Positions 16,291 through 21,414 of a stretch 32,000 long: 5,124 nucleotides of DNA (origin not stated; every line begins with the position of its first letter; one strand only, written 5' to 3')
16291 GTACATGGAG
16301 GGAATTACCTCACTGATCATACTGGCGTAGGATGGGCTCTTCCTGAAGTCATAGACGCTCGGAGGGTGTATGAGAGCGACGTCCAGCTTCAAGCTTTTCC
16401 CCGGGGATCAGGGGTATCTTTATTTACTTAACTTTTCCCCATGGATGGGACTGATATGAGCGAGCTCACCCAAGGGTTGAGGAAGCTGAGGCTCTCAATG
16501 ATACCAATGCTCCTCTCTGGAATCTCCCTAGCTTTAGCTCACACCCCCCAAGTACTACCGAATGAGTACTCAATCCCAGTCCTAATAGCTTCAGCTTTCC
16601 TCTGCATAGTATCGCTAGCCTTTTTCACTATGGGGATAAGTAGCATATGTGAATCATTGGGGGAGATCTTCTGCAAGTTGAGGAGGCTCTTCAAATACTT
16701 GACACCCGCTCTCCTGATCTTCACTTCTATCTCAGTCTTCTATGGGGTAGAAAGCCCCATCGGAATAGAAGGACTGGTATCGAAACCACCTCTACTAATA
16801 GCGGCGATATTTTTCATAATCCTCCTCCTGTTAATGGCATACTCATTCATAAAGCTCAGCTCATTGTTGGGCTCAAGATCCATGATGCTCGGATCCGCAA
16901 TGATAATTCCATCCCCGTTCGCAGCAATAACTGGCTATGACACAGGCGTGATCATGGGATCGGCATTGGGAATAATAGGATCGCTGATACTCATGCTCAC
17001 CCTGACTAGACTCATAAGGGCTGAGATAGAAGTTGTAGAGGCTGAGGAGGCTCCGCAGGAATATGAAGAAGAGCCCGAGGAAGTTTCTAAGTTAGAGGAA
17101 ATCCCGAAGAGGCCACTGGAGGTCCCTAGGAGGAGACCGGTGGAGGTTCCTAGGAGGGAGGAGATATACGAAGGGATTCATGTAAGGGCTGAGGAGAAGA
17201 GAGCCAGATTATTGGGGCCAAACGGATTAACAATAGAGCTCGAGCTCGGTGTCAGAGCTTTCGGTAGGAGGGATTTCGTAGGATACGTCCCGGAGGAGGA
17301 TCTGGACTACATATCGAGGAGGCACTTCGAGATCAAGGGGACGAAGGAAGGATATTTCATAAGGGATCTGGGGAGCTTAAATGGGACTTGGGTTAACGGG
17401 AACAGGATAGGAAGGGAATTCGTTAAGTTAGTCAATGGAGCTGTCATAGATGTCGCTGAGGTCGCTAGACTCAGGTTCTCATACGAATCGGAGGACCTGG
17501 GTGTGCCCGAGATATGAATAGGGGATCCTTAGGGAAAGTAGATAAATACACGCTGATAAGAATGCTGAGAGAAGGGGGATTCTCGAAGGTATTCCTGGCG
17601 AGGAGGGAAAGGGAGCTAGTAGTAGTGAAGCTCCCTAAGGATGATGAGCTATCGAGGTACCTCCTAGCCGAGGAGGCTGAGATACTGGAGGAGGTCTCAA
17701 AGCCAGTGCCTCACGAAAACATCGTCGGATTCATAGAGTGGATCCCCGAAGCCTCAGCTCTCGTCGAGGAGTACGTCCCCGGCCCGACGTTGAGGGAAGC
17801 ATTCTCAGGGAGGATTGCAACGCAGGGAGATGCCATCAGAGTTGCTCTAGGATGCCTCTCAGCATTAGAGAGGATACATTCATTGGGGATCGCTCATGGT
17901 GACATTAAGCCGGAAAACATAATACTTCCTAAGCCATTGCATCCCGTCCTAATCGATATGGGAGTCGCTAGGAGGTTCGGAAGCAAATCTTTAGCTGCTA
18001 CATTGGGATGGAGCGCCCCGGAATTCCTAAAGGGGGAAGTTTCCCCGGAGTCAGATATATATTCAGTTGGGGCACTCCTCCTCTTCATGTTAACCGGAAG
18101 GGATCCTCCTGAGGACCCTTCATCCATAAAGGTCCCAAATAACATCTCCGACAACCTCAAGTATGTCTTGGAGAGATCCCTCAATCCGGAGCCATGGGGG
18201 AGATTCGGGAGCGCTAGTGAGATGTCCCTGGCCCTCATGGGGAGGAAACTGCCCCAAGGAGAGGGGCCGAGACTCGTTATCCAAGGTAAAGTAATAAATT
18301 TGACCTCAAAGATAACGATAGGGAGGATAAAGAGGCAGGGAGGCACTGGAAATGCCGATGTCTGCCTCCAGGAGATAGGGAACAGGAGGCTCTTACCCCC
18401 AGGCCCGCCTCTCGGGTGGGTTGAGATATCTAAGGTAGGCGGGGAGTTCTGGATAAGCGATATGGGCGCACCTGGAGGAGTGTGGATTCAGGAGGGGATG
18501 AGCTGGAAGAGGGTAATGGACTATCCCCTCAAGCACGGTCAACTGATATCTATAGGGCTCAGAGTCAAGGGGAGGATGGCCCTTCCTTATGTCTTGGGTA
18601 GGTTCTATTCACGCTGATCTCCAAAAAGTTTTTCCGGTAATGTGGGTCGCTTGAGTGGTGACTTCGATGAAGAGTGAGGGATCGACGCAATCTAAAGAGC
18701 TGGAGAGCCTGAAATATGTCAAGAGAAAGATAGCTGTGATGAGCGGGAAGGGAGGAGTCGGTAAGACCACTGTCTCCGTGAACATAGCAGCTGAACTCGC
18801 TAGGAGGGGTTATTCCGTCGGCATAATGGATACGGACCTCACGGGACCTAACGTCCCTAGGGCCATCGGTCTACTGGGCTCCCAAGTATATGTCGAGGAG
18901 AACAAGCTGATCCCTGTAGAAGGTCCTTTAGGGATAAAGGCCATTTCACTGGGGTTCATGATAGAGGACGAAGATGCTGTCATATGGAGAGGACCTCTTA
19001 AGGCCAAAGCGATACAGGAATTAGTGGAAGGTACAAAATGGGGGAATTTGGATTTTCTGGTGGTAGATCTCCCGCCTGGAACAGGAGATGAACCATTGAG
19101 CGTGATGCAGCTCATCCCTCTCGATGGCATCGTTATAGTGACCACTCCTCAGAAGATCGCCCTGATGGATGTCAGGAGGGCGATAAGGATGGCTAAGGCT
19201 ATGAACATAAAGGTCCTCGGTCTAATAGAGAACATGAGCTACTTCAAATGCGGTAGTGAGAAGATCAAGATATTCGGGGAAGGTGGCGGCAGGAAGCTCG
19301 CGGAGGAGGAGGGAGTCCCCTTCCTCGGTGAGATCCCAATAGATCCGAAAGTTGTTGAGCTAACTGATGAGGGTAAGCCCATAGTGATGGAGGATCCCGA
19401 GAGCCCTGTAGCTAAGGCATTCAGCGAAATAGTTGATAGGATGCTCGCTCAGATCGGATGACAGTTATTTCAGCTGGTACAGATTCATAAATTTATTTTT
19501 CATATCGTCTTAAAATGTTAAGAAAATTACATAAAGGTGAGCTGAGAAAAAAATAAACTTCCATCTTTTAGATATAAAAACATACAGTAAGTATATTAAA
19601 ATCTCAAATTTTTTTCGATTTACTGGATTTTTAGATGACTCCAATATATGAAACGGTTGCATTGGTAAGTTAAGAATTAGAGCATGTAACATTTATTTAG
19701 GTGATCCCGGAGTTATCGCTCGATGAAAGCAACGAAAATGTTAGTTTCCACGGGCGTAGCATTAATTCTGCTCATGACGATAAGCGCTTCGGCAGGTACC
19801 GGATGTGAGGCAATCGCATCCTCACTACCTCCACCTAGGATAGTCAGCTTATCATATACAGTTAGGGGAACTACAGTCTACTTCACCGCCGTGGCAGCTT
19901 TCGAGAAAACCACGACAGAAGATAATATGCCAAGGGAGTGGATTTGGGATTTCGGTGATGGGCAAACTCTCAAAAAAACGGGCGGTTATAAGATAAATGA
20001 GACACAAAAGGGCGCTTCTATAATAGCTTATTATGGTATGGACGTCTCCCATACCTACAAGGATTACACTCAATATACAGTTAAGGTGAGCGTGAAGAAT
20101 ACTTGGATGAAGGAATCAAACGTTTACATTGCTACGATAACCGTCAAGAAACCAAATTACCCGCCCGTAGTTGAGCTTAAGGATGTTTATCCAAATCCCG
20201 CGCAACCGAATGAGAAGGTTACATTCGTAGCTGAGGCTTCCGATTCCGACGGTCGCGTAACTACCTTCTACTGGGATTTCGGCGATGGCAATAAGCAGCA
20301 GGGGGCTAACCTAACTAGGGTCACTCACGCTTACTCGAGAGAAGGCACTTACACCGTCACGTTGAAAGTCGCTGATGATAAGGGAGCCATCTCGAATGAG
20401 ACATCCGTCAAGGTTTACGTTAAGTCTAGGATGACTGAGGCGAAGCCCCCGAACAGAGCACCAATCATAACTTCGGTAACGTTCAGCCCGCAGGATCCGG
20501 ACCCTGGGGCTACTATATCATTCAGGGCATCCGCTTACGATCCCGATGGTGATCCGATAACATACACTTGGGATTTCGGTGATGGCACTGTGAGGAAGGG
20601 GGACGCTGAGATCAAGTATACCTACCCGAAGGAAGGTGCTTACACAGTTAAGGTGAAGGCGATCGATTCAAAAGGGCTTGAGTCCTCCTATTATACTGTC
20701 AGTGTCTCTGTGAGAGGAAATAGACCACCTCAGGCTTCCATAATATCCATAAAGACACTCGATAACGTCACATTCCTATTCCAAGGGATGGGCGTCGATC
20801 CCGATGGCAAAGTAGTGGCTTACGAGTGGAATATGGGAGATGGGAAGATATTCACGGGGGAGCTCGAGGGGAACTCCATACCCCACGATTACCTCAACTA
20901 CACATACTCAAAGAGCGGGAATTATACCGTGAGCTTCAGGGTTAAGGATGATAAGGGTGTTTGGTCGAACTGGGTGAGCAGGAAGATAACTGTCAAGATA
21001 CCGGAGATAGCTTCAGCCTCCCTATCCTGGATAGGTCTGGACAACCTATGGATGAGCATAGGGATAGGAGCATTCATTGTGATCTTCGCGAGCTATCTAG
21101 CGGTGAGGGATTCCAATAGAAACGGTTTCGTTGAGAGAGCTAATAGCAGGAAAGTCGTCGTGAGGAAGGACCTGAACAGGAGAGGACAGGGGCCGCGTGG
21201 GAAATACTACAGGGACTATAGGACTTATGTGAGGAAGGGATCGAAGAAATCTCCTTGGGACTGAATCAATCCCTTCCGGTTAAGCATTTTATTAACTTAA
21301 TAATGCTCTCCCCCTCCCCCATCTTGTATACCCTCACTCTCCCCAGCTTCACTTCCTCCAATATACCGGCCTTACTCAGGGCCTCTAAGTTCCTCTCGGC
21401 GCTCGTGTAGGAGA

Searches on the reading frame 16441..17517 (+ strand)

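Call 14: search_protein_families(library=pfam, proteins=[window:16441-17517:+], max_evalue=0.001)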
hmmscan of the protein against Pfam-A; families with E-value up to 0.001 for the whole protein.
window:16441-17517:+ (358 aa): 3 families
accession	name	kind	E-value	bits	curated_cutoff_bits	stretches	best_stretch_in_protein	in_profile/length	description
PF00498.31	FHA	-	2.9e-13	50.5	20.7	1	289-337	16-65/67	FHA domain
PF19589.4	DUF6095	-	2.3e-05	24.9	23.8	1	4-73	3-70/73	Family of unknown function (DUF6095)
PF16697.10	Yop-YscD_cpl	-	7.8e-05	23.3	33.2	1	287-338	33-83/94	Inner membrane component of T3SS, cytoplasmic domain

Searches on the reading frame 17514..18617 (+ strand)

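Call 14: search_protein_families(library=pfam, proteins=[window:17514-18617:+], max_evalue=0.001)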
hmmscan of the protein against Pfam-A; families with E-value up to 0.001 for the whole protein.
window:17514-18617:+ (367 aa): 2 families
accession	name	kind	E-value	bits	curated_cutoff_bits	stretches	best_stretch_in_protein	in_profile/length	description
PF00069.31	Pkinase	-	1.3e-29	103.8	31.7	1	12-219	1-220/263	Protein kinase domain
PF07714.23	PK_Tyr_Ser-Thr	-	2e-13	50.7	23.1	1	14-214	3-220/258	Protein tyrosine and serine/threonine kinase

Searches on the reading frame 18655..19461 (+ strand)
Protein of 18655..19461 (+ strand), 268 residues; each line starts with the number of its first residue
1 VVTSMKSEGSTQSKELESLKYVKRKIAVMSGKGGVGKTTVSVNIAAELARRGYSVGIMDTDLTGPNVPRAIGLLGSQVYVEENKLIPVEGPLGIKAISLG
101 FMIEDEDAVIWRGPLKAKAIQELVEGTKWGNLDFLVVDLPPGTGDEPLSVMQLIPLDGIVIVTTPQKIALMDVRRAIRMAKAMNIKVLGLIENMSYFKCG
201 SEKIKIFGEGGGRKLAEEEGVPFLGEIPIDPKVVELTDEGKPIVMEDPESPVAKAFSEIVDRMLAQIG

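Call 14: search_protein_families(library=pfam, proteins=[window:18655-19461:+], max_evalue=0.001)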
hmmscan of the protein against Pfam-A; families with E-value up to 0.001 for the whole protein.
window:18655-19461:+ (268 aa): 9 families
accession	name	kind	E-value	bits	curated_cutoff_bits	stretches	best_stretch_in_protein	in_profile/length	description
PF10609.15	ParA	-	2.6e-98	328.8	27.1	1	22-263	2-245/246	NUBPL iron-transfer P-loop NTPase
PF01656.29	CbiA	-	5.2e-17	62.4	25.4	1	26-243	1-125/125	CobQ/CobB/MinD/ParA nucleotide binding domain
PF13614.12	AAA_31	-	6.9e-12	46.1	27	1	24-63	2-41/177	AAA domain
PF02374.21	ArsA_ATPase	-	6.4e-09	35.9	24.3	1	25-61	2-38/305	Anion-transporting ATPase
PF00142.24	Fer4_NifH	-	4.4e-07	30.1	25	0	25-58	2-34/271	4Fe-4S iron sulfur cluster binding proteins, NifH/frxC family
PF09140.17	MipZ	-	5.4e-06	26.4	20.7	1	26-142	3-109/262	ATPase MipZ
PF13500.12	AAA_26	-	4.6e-05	23.8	27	0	159-234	131-195/198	AAA domain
PF25199.1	nSTAND_NTPase5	-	0.00021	21.6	34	1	22-66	39-84/145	Novel STAND NTPase 5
PF01695.23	IstB_IS21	-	0.00022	21.2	24.1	1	12-57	79-125/238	IstB-like ATP binding protein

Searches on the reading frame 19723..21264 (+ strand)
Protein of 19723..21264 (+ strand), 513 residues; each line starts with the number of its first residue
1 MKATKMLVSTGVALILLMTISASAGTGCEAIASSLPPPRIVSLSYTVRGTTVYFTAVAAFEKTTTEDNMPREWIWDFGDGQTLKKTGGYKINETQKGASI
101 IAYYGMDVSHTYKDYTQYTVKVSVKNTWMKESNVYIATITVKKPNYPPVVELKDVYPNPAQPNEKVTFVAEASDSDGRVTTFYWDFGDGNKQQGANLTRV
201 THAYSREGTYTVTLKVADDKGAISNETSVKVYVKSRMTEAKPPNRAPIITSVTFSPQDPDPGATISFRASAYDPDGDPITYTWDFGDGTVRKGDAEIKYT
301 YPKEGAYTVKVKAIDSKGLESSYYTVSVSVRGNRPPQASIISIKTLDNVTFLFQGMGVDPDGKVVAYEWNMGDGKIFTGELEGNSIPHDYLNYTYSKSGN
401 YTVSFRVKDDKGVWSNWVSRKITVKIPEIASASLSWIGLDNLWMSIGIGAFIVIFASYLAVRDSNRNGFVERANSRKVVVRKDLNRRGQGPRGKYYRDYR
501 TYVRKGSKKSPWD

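Call 14: search_protein_families(library=pfam, proteins=[window:19723-21264:+], max_evalue=0.001)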
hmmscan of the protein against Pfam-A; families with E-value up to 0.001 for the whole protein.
window:19723-21264:+ (513 aa): 8 families
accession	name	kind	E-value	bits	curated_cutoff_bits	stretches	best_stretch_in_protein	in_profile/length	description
PF00801.26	PKD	-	4.7e-56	187.2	23.5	4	157-231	8-80/80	PKD domain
PF18911.6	PKD_4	-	5.3e-55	183.9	27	3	147-231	3-83/85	PKD domain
PF22352.2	K319L-like_PKD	-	6.3e-15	55.4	27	2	161-233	9-84/84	K319L-like, PKD domain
PF17963.7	Big_9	-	7.8e-12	46.4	23.6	1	244-322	1-83/89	Bacterial Ig domain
PF07495.19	Y_Y_Y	-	4.9e-09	36.4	26.6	1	289-330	21-64/65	Y_Y_Y domain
PF18981.6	InlK_D3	-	6.5e-07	29.8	25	0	206-233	48-75/75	Internalin K domain (D3/D4)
PF17803.7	Cadherin_4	-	3.5e-05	24.7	25.1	0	241-283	8-51/71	Bacterial cadherin-like domain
PF21027.3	Sde0182_C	-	0.00011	23.2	27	0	264-312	1-50/83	Cellulose-binding protein Sde0182, C-terminal domain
